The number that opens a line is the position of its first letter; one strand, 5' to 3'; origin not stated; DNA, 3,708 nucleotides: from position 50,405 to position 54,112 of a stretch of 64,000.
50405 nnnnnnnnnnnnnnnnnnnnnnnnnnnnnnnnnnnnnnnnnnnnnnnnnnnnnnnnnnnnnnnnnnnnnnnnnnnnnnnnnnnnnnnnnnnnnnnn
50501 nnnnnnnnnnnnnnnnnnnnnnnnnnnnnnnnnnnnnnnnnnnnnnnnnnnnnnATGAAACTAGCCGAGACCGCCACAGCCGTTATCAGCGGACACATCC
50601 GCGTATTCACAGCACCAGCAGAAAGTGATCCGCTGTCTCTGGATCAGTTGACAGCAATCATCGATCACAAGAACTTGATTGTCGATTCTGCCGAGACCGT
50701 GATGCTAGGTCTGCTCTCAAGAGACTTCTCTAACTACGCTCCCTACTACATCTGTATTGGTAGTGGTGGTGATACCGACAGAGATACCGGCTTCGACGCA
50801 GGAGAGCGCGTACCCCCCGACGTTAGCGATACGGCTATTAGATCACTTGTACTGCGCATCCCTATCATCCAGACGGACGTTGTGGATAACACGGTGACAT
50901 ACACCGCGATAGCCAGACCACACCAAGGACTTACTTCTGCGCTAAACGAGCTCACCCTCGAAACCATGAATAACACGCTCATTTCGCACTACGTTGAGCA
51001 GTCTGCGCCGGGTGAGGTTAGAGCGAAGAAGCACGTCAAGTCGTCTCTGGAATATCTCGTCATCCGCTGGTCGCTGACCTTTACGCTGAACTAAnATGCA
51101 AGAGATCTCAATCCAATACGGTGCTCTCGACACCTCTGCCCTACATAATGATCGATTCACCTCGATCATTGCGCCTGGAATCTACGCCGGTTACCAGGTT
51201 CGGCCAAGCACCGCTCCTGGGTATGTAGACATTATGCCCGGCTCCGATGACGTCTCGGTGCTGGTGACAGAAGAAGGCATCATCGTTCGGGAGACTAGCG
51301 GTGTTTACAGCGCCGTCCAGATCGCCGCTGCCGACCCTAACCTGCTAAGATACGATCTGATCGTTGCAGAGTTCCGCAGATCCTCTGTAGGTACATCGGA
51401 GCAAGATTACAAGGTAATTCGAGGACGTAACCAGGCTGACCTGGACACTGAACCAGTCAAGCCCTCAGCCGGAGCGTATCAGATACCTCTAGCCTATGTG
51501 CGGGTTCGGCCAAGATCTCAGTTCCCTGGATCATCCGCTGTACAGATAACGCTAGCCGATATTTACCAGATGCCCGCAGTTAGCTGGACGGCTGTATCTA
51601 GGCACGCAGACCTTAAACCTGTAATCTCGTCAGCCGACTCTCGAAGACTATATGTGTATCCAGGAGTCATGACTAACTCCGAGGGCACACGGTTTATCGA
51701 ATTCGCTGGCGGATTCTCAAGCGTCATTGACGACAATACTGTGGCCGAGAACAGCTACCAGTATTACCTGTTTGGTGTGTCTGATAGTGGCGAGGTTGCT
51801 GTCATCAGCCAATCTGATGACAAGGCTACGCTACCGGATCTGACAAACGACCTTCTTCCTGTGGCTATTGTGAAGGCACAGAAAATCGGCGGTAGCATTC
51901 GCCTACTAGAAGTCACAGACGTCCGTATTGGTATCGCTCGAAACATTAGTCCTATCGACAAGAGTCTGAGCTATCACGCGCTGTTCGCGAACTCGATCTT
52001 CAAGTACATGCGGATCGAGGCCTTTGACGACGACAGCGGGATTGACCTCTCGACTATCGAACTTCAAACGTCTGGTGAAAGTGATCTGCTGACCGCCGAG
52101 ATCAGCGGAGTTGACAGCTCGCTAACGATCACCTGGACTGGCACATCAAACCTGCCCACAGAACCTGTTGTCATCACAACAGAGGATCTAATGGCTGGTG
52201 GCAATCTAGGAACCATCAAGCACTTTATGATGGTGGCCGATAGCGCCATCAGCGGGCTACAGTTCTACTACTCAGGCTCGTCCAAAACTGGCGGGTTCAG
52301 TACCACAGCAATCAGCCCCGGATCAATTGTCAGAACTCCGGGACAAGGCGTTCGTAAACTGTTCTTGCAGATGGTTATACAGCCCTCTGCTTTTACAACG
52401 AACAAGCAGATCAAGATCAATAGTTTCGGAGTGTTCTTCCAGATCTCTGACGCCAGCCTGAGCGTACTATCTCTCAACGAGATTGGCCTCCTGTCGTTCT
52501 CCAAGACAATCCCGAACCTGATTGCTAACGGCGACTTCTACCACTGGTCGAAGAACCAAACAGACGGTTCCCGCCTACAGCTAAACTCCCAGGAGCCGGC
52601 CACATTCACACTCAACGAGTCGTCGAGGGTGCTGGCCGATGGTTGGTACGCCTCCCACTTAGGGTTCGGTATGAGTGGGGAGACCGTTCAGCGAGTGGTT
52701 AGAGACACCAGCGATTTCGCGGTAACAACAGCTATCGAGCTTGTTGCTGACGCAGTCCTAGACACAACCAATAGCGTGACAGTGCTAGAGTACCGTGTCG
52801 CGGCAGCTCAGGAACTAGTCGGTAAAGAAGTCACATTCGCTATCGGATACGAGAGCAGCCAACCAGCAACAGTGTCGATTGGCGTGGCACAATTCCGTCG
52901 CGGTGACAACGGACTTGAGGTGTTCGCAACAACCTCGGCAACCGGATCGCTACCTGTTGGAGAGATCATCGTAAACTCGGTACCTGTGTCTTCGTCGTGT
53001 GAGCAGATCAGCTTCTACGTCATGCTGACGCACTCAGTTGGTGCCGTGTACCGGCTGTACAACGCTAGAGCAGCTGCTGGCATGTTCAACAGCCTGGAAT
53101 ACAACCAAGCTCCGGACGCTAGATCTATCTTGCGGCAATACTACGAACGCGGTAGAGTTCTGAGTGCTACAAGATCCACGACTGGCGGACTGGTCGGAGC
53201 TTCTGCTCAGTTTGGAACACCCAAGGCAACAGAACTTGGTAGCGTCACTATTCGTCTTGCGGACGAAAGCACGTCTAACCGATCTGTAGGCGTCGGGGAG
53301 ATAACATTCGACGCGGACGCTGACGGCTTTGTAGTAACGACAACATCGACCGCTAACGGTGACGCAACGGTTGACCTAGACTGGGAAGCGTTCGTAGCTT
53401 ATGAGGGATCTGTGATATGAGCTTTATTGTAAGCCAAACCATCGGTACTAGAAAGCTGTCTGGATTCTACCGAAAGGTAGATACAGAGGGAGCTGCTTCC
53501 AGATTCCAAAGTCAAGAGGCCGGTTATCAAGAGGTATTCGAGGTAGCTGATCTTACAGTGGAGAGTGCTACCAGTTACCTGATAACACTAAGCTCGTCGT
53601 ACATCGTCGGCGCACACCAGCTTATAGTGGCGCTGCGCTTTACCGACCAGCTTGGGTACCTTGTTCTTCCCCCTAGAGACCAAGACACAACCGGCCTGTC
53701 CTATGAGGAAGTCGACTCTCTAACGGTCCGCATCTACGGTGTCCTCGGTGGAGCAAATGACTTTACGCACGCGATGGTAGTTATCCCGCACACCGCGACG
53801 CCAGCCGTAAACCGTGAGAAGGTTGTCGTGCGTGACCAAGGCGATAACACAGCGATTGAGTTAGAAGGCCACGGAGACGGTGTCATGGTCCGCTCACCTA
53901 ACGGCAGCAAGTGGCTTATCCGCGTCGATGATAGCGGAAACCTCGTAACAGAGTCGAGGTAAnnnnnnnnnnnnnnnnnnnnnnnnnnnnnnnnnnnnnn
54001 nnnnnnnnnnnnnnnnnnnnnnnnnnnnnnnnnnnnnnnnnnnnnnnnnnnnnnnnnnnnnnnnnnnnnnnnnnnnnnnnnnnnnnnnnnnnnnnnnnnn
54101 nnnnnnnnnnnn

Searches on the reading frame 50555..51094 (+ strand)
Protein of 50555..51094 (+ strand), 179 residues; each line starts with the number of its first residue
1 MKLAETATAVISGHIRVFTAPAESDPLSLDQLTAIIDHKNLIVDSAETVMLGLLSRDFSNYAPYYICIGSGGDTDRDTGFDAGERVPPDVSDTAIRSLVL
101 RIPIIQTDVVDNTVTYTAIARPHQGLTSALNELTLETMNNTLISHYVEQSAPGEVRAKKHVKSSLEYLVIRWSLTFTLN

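Call 32: search_protein_families(library=phrogs, proteins=[window:50555-51094:+], max_evalue=0.001)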
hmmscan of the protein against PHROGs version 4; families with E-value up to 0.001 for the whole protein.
window:50555-51094:+ (179 aa): 1 family
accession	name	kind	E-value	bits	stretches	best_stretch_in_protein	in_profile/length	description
phrog_5417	-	unknown function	1.2e-05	26.2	1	36-176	29-156/156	-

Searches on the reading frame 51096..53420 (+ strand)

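Call 6: search_protein_families(library=pfam, proteins=[window:51096-53420:+], max_evalue=1)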
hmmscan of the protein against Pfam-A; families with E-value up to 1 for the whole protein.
window:51096-53420:+ (774 aa): 0 families

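Call 7: search_protein_families(library=phrogs, proteins=[window:51096-53420:+], max_evalue=1)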
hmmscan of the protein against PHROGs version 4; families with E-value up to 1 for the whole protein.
window:51096-53420:+ (774 aa): 2 families
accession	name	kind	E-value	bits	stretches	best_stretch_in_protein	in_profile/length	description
phrog_13571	-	head and packaging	0.00037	20.9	1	61-144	59-140/356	virion structural protein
phrog_13141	-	unknown function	0.11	12.7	1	60-125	61-127/297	-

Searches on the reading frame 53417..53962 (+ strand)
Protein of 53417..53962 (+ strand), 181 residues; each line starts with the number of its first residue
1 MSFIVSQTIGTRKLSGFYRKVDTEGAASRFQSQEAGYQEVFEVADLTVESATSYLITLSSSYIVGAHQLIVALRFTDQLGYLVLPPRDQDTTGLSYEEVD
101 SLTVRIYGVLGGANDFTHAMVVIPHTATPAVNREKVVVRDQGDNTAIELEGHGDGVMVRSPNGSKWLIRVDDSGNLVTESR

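Call 6: search_protein_families(library=pfam, proteins=[window:53417-53962:+], max_evalue=1)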
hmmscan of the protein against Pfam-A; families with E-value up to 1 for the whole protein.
window:53417-53962:+ (181 aa): 0 families

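Call 7: search_protein_families(library=phrogs, proteins=[window:53417-53962:+], max_evalue=1)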
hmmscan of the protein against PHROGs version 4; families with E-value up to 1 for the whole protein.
window:53417-53962:+ (181 aa): 1 family
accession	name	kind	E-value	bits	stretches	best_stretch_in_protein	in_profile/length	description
phrog_574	-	unknown function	0.029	15.8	1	155-178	69-92/96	-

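Call 81: find_related_loci(query=window:53417-53962:+, collection=viral_contigs, flank=8000)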
Query window:53417-53962:+ (181 aa) in viral_contigs; peptide patterns used: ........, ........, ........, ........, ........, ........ (x = any residue, [..] = any of these).
6 stretches matched a pattern, but none encodes a relative of the query by tblastn (E <= 1e-3).

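Call 83: find_related_loci(query=A8, collection=viral_contigs, flank=9000)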
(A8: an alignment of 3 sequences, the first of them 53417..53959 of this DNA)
Query A8 (181 aa) in viral_contigs; peptide patterns used: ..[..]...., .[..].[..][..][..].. (x = any residue, [..] = any of these).
43 stretches matched a pattern; 1 encode a relative of the query (tblastn E <= 1e-3); 1 distinct loci.
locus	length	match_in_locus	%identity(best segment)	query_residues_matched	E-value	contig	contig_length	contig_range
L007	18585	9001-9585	41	10-174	5e-40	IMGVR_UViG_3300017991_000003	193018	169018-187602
